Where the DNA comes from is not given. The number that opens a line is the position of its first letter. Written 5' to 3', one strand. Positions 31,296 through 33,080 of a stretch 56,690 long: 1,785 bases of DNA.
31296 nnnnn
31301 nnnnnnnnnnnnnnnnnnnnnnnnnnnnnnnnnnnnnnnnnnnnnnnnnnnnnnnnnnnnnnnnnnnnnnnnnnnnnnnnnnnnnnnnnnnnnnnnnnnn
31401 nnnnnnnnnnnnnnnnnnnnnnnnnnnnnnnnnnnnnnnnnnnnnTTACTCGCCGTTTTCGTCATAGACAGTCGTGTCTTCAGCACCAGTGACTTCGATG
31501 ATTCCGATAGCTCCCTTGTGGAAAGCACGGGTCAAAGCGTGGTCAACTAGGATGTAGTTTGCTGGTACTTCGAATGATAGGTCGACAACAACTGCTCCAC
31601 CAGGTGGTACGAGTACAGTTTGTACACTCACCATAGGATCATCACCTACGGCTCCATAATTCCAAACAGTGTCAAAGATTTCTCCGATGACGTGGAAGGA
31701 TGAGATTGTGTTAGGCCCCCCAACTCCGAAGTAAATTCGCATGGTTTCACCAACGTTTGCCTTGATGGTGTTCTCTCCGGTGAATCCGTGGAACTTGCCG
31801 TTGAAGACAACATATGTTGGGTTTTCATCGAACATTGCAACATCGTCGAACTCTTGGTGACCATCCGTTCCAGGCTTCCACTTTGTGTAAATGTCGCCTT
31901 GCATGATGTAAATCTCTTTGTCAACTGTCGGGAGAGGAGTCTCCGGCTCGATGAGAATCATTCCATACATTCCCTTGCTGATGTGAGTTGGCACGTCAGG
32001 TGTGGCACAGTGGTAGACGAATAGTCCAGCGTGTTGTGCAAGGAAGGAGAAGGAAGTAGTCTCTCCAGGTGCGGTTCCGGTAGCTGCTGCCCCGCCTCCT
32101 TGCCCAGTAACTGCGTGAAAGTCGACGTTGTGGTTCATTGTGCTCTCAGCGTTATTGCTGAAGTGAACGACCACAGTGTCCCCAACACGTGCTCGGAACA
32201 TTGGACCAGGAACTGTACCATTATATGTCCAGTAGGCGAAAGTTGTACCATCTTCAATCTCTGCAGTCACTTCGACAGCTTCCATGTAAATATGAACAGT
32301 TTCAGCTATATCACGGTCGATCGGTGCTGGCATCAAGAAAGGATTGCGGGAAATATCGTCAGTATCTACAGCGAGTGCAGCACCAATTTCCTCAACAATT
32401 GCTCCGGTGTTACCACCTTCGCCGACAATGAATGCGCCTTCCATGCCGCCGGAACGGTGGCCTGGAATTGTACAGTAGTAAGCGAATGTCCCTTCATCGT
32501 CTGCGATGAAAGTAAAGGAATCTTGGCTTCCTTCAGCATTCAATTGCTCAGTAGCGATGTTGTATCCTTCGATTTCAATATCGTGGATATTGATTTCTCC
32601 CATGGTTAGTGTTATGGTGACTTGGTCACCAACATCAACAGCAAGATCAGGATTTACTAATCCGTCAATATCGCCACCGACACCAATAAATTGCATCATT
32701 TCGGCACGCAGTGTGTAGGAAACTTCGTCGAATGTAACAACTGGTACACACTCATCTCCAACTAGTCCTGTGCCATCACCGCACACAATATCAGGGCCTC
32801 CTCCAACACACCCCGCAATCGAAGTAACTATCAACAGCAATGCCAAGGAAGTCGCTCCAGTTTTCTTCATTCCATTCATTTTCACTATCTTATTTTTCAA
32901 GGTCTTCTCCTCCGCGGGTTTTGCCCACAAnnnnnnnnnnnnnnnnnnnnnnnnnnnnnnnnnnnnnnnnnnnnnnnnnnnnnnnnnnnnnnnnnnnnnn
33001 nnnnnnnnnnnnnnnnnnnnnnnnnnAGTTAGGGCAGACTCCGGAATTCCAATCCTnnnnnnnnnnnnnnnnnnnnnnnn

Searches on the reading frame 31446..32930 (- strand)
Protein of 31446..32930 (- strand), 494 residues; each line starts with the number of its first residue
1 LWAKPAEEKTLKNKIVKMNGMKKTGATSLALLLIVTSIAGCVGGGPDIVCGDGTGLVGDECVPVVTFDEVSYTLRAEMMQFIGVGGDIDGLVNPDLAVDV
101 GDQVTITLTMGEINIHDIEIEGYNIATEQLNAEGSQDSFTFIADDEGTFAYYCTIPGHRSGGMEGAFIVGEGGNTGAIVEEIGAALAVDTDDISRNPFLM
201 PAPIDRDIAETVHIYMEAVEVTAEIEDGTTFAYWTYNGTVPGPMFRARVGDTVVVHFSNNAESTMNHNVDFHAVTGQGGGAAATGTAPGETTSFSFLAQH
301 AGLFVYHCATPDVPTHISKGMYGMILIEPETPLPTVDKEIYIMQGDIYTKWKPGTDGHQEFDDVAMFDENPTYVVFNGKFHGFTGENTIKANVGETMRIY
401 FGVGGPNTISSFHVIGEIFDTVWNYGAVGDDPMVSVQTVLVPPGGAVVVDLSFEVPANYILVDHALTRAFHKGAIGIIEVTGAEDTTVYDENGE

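Call 3: search_protein_families(library=pfam, proteins=[window:31446-32930:-], max_evalue=0.01)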
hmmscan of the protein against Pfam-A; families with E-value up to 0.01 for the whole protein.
window:31446-32930:- (494 aa): 3 families
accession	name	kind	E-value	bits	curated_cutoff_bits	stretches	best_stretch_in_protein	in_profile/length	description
PF07732.21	Cu-oxidase_3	-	4.8e-18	65.8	21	1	221-330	5-117/119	Multicopper oxidase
PF00127.26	Copper-bind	-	4.1e-11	43.6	21.2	1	127-169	60-98/99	Copper binding proteins, plastocyanin/azurin family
PF07731.20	Cu-oxidase_2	-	1.7e-09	38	20.4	1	240-329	30-135/137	Multicopper oxidase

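Call 54: search_protein_families(library=ncbifam, proteins=[window:31446-32930:-], max_evalue=0.01)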
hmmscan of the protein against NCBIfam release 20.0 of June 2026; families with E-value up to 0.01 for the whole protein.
window:31446-32930:- (494 aa): 13 families
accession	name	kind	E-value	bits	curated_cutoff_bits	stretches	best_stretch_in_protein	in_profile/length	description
TIGR02376.1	Cu_nitrite_red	equivalog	2e-104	349.4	296.3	2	188-491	4-321/326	copper-containing nitrite reductase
TIGR01480.1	copper_res_A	subfamily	1e-12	47.4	478.95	1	222-346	56-180/593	copper resistance system multicopper oxidase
TIGR03388.1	ascorbase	equivalog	5.8e-11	41.8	614.8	1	220-348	9-143/542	L-ascorbate oxidase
TIGR04246.1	nitrous_NosZ_Gp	equivalog_domain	1e-09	37.3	625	2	94-154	498-560/578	Sec-dependent nitrous-oxide reductase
NF008205.1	PRK10965.1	equivalog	9.9e-08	31.2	525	1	194-330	30-166/529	multicopper oxidase CueO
TIGR03389.1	laccase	equivalog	1.2e-07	30.9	558.9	1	230-349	21-146/539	laccase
TIGR02656.1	cyanin_plasto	equivalog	4.5e-07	30.2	87.85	1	131-169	62-98/99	plastocyanin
NF008135.0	PRK10883.1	equivalog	7.4e-07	28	581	1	224-331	58-167/471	cell division protein FtsP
TIGR03095.1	rusti_cyanin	equivalog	1.4e-06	28.6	146.7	1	138-169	116-147/148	rusticyanin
TIGR02657.1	amicyanin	equivalog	8.2e-06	26.1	110.2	1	243-309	11-71/83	amicyanin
TIGR04244.1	nitrous_NosZ_RR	equivalog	1.9e-05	23.4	625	1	96-158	551-614/627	TAT-dependent nitrous-oxide reductase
NF052460.1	L-NosZ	equivalog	0.0008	18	700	0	106-169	414-478/480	clade III lactonase-type nitrous-oxide reductase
NF045554.1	AmiPhnlOxPhsA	equivalog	0.0045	15.6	950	0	207-291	20-100/581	O-aminophenol oxidase PhsA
